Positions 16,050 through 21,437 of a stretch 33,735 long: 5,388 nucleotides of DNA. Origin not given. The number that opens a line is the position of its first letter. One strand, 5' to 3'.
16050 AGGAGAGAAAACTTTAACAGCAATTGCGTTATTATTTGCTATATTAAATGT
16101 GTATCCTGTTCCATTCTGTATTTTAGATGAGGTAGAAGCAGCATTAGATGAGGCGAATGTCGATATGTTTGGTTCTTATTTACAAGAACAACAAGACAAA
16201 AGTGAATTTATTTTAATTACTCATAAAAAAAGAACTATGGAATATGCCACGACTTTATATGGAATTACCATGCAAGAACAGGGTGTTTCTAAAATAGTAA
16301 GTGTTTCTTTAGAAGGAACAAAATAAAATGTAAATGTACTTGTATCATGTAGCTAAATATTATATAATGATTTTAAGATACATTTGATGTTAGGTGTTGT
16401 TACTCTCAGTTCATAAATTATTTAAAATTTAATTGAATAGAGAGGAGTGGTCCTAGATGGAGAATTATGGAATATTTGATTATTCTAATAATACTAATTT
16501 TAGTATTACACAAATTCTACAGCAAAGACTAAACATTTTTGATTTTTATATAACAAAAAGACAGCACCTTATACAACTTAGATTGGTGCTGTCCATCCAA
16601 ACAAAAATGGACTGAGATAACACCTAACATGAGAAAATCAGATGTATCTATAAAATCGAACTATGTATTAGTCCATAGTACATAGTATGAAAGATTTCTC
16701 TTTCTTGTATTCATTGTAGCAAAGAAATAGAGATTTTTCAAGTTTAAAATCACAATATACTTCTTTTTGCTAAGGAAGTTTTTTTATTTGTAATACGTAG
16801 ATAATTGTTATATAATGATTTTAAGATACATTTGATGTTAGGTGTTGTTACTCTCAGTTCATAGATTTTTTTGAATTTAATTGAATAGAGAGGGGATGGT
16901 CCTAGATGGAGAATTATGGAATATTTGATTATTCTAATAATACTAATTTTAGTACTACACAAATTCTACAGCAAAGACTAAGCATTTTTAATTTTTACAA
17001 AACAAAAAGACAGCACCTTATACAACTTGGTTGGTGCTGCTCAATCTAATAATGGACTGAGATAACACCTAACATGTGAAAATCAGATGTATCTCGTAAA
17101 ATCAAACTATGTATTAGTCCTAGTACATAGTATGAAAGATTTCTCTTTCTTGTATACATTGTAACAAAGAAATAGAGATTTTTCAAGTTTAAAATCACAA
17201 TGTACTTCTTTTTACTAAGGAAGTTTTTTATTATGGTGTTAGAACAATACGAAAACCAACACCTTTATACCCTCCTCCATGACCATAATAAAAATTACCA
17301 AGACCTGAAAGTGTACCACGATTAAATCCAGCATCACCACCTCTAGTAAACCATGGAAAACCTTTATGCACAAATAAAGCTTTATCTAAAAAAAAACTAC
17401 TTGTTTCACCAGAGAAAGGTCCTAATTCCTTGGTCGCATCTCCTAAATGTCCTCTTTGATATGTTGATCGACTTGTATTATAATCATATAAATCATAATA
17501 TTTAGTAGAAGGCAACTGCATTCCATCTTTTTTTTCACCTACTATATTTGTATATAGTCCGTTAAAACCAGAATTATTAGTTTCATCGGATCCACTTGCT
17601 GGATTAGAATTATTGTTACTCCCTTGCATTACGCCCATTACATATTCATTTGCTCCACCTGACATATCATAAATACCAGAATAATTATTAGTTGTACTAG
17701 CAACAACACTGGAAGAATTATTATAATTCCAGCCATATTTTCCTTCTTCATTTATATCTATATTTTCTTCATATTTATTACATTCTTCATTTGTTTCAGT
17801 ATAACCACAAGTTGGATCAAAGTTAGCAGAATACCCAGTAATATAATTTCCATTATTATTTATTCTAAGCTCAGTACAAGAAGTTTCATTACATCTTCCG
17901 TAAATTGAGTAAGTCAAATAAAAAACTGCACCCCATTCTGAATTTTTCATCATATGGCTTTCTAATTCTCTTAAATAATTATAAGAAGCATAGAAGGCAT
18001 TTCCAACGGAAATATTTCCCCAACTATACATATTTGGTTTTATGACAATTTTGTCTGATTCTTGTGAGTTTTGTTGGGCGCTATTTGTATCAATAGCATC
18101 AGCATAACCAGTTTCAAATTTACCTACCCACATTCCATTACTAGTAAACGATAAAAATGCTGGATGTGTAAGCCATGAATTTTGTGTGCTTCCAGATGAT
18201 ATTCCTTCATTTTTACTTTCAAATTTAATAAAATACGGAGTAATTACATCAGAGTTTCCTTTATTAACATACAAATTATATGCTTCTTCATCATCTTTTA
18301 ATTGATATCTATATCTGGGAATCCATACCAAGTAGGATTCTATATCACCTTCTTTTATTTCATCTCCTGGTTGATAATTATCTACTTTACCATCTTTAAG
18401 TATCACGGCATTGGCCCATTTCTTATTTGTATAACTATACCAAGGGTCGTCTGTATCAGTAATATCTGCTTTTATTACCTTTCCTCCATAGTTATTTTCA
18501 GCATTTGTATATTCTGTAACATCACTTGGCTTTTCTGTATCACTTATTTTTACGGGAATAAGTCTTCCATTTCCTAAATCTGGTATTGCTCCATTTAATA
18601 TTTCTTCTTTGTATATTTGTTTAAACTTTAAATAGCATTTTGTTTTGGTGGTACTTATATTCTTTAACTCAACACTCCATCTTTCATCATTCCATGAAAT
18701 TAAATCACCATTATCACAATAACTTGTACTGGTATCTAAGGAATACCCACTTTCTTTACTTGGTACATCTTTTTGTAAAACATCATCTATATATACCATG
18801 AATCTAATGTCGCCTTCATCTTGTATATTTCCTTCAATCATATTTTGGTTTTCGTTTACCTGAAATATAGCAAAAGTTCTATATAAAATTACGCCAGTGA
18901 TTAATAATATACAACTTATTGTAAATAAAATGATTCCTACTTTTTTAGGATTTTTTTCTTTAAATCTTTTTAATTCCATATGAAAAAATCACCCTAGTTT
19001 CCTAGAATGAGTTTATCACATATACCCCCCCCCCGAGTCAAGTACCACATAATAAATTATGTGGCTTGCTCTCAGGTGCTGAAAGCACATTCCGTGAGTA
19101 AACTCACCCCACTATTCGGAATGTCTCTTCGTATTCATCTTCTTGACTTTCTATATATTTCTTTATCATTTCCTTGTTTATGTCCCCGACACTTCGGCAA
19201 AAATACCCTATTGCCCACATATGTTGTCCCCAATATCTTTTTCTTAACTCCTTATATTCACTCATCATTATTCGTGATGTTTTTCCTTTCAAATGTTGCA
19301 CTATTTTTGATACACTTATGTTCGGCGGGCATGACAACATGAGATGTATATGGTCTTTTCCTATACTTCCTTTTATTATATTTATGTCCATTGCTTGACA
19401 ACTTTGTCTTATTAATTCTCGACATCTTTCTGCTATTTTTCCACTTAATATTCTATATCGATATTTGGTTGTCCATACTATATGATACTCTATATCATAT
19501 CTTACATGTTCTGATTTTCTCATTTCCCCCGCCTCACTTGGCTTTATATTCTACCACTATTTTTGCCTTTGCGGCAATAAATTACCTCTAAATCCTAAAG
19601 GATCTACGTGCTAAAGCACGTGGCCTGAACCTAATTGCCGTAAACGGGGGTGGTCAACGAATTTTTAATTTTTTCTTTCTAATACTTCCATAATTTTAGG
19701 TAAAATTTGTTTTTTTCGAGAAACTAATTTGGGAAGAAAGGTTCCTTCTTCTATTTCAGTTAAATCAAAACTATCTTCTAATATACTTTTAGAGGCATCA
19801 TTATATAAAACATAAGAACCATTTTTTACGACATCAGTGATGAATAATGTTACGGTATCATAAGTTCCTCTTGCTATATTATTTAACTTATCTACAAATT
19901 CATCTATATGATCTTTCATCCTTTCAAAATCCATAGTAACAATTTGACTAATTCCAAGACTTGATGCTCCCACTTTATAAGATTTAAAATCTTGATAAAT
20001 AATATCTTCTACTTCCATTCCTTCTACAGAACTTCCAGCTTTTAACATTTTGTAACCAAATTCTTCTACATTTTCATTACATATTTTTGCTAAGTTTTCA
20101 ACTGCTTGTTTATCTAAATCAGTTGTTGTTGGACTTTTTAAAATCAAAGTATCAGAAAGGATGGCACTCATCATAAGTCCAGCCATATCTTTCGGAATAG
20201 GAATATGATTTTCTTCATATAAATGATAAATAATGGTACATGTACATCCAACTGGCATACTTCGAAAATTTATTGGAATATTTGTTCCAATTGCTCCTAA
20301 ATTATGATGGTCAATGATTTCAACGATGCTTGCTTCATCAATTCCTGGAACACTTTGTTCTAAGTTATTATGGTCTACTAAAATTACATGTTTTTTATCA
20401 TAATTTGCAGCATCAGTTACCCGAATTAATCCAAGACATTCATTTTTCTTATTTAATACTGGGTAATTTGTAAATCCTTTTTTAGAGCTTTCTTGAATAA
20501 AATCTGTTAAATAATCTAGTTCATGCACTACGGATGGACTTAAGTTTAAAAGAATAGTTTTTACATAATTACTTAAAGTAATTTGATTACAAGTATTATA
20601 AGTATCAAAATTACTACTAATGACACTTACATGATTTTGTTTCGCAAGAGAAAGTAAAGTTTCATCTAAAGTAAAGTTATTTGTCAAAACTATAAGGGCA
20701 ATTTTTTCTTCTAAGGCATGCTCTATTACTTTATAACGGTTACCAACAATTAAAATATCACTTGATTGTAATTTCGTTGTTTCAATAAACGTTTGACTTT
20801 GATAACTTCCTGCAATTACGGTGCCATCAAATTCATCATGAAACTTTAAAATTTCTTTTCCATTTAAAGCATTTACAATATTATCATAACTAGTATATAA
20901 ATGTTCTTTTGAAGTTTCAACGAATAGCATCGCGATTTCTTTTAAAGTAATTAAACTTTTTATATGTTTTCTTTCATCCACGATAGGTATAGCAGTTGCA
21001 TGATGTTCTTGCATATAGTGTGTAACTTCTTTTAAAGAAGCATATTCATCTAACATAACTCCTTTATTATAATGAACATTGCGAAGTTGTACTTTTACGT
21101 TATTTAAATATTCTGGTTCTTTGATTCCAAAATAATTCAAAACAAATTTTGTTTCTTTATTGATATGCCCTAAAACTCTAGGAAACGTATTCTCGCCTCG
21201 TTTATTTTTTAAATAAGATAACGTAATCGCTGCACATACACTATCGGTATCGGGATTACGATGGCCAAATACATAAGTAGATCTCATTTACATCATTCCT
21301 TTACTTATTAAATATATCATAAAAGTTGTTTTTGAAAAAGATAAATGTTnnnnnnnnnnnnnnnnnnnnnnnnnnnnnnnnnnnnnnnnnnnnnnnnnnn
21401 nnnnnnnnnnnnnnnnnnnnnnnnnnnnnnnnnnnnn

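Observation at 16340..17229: Two tandem self-contained units encoding a ~410-nt fold-back structured RNA of no class I recognise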

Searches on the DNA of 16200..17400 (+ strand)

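Call 5: search_rna_families(source=window, start=16200, end=17400, threshold=evalue, max_evalue=10, show_alignments=3)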
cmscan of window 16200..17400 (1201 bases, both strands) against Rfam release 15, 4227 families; matches with E-value up to 10: 3.
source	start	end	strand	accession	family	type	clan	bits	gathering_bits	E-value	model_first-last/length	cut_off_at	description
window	17092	17166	-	RF04348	Plastid-psbM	Cis-reg;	-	22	52.7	2.9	1-79/79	no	Plastid-psbM 3UTR RNA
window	17121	17195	+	RF04348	Plastid-psbM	Cis-reg;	-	21.3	52.7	4.1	1-79/79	no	Plastid-psbM 3UTR RNA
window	16459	16520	+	RF00279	SNORD45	Gene; snRNA; snoRNA; CD-box;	-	17.5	42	3.3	1-72/72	no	Small nucleolar RNA SNORD45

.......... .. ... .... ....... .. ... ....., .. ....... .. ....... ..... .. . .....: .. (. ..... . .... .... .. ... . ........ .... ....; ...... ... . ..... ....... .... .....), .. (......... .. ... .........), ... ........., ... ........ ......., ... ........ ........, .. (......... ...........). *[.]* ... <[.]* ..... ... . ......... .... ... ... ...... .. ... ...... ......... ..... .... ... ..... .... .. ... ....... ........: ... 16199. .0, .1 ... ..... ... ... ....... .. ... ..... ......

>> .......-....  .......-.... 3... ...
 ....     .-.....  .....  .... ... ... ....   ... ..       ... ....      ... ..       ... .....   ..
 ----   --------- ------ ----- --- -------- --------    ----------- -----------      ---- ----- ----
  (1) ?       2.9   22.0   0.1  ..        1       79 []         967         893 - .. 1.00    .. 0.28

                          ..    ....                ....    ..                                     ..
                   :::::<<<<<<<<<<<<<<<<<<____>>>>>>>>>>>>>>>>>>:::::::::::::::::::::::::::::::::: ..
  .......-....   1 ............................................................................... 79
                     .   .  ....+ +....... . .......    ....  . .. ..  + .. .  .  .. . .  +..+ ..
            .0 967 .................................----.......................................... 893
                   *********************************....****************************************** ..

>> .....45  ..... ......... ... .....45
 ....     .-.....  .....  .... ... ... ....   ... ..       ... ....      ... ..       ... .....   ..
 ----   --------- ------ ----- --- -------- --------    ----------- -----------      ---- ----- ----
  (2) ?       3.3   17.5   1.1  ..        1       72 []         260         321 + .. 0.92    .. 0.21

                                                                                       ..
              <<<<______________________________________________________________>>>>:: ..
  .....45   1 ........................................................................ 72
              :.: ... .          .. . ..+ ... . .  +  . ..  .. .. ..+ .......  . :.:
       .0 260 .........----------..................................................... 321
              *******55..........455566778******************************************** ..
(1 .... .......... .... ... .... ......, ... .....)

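Call 18: search_dna_similar(query=window:16337-16786:+, collection=plasmids, mode=distant, max_evalue=0.01)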
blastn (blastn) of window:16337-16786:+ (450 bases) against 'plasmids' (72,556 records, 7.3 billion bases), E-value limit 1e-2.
No match.

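Call 19: search_dna_similar(query=window:16337-16786:+, collection=phages, mode=distant, max_evalue=0.01)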
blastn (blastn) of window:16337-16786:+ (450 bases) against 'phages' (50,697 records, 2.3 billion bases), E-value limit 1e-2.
No match.

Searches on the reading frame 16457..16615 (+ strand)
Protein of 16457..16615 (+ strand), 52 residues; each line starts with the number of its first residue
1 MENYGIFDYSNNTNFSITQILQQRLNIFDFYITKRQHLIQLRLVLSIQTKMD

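Call 15: find_homologous_proteins(query=window:16457-16612:+, max_evalue=10)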
Query seq(52 aa) (52 aa): 1 proteins with E <= 10 among 1 candidates.
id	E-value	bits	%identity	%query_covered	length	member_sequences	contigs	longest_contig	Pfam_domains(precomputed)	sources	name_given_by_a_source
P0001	7.1e-26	105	100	100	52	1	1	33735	-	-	-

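Call 16: search_protein_families(library=pfam, proteins=[window:16457-16615:+], max_evalue=0.01)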
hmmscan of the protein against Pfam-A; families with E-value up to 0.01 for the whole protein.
window:16457-16615:+ (52 aa): 0 families

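Call 17: find_encoding_contigs(protein=P0001, flank=2000, max_places=6)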
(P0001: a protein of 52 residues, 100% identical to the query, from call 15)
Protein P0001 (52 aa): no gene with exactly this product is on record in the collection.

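Call 32: search_protein_families(library=ncbifam, proteins=[window:16457-16612:+], max_evalue=10)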
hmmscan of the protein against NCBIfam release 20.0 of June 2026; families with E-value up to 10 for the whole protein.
seq(52 aa): 0 families

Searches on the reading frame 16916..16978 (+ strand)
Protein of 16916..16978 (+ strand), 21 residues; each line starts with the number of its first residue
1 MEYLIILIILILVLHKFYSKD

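Call 32: search_protein_families(library=ncbifam, proteins=[window:16916-16978:+], max_evalue=10)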
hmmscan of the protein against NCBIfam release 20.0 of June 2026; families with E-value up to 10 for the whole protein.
seq(21 aa): 0 families

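Call 33: search_protein_families(library=pfam, proteins=[window:16916-16978:+], max_evalue=10)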
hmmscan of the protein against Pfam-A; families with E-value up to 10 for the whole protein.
seq(21 aa): 0 families

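Call 55: search_protein_families(library=padloc, proteins=[window:16916-16978:+], max_evalue=1)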
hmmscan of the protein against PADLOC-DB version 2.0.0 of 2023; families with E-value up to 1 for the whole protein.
seq(21 aa): 0 families

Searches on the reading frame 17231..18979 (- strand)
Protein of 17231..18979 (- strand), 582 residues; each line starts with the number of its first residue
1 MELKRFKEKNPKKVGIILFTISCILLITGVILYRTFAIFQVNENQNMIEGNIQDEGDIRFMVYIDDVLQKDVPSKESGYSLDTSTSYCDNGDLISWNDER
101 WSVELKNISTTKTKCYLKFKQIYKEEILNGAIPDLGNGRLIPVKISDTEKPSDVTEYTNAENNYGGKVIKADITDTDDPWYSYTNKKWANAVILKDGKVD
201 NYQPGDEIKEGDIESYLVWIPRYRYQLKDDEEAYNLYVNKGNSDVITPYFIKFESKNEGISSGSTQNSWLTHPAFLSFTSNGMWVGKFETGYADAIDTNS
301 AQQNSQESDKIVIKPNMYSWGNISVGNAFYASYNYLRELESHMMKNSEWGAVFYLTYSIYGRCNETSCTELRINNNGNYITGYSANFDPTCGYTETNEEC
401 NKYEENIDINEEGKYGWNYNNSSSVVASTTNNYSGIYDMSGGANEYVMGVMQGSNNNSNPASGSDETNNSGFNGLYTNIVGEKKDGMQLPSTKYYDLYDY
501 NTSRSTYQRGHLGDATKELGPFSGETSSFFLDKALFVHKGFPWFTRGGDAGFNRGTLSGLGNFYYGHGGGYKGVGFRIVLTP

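Call 16: search_protein_families(library=pfam, proteins=[window:17231-18979:-], max_evalue=0.01)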
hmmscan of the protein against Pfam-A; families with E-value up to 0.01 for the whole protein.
window:17231-18979:- (582 aa): 0 families

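Call 46: find_encoding_contigs(protein=window:17231-18979:-, flank=3000, max_places=6)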
Protein window:17231-18979:- (582 aa): no gene with exactly this product is on record in the collection.

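Call 55: search_protein_families(library=padloc, proteins=[window:17231-18979:-], max_evalue=1)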
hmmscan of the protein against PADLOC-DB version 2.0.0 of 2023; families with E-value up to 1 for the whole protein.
window:17231-18979:- (582 aa): 0 families

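Call 66: find_homologous_proteins(query=window:17231-18979:-, max_evalue=0.00001)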
Query window:17231-18979:- (582 aa): 6225 proteins with E <= 0.00001 among 8000 candidates; the best 120 are listed.
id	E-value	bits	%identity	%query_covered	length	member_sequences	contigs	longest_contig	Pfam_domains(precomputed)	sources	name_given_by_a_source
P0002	0.0e+0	1346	100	100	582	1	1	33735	-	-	-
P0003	1.6e-246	838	66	100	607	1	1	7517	-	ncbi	-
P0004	3.6e-230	784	64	100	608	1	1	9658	-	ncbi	-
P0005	3.6e-223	761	60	100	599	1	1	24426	-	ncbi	-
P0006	1.3e-216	739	58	100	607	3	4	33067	-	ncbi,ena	-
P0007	9.2e-215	733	59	100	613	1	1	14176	-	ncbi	-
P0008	1.8e-207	709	59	100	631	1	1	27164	-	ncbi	-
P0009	5.3e-205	701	58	97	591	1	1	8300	-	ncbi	-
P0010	7.5e-205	700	58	100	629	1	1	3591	-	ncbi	-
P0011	1.0e-200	686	56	100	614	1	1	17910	-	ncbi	-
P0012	1.6e-199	683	59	100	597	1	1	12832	-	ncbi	-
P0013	6.9e-198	677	56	100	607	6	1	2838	-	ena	-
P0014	8.7e-194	664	55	100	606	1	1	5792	-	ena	-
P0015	1.3e-192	660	55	100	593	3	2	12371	-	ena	-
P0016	1.1e-191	657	54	100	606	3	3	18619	-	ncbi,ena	-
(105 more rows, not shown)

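Call 67: find_encoding_contigs(protein=P0003, flank=4000, max_places=3)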
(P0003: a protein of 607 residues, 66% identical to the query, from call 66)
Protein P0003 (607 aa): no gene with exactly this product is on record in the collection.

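Call 68: find_encoding_contigs(protein=P0004, flank=4000, max_places=3)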
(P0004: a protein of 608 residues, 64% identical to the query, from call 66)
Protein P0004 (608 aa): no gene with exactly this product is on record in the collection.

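Call 69: find_encoding_contigs(protein=P0005, flank=4000, max_places=3)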
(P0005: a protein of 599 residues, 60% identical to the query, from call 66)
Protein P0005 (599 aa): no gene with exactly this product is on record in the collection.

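Call 70: find_encoding_contigs(protein=P0006, flank=4000, max_places=4)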
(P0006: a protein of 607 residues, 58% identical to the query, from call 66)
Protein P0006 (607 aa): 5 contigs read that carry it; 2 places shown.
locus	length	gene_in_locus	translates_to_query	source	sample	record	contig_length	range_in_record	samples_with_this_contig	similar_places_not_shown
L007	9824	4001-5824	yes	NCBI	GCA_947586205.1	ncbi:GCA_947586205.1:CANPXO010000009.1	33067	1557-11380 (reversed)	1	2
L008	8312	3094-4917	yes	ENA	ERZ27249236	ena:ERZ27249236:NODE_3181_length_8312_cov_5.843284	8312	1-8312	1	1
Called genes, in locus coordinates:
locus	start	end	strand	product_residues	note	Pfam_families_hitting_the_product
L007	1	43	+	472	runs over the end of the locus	PF13599:Pentapeptide_4 (faint), PF00805:Pentapeptide (faint)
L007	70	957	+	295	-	PF02811:PHP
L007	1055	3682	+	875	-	-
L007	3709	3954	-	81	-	PF01381:HTH_3 (weak)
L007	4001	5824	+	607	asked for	-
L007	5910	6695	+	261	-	PF01148:CTP_transf_1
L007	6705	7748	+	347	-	PF02163:Peptidase_M50, PF13180:PDZ_2, PF17820:PDZ_6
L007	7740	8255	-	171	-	PF18143:HAD_SAK_2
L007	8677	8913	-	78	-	-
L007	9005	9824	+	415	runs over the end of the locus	-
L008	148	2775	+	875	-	-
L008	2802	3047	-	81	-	PF01381:HTH_3 (weak)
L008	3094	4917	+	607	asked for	-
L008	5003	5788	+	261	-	PF01148:CTP_transf_1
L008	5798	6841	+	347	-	PF02163:Peptidase_M50, PF13180:PDZ_2, PF17820:PDZ_6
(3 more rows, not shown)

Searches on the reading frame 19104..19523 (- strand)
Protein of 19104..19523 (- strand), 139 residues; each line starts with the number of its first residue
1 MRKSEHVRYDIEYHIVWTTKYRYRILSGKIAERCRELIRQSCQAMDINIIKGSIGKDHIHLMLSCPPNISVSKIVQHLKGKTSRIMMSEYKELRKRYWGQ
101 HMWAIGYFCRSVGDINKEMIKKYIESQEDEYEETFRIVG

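Call 51: search_protein_families(library=pfam, proteins=[window:19104-19523:-], max_evalue=0.001)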
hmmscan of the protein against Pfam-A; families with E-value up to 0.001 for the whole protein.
window:19104-19523:- (139 aa): 1 family
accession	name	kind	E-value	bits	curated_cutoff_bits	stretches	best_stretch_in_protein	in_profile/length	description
PF01797.21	Y1_Tnp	-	1.4e-42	145.1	23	1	9-127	3-121/121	Transposase IS200 like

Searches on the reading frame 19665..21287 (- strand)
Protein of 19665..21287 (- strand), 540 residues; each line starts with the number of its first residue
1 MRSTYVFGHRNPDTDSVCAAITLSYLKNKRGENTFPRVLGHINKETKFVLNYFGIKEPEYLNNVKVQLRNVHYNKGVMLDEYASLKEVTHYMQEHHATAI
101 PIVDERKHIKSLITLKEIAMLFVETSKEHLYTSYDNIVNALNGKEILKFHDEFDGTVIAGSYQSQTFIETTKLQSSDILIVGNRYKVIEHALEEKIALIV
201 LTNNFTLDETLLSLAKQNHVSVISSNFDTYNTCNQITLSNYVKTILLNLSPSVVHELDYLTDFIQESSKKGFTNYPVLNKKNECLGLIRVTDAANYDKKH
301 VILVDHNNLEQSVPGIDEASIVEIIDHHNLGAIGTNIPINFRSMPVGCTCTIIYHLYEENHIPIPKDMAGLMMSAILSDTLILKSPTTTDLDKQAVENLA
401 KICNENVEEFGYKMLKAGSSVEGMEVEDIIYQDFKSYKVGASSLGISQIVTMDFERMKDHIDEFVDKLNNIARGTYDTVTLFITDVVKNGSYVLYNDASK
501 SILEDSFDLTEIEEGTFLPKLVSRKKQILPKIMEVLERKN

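Call 16: search_protein_families(library=pfam, proteins=[window:19665-21287:-], max_evalue=0.01)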
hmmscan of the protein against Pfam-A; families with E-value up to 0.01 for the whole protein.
window:19665-21287:- (540 aa): 6 families
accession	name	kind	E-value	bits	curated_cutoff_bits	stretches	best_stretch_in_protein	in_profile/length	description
PF02833.19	DHHA2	-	2.3e-27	96.3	27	1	413-535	2-126/126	DHHA2 domain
PF01368.27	DHH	-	2.2e-24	86.5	28.1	1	4-376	2-125/125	DHH family, N-terminal domain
PF07085.17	DRTGG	-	4.8e-17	62.2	25.2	1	136-237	1-103/105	DRTGG domain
PF00571.33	CBS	-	2.5e-08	34.6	24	1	77-121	10-54/57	CBS domain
PF02603.21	Hpr_kinase_N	-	9.3e-07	29.3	24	1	183-237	68-122/125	HPr Serine kinase N terminus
PF18496.6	ColG_sub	-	0.00031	21.4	27.8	1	415-486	23-95/117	Collagenase G catalytic helper subdomain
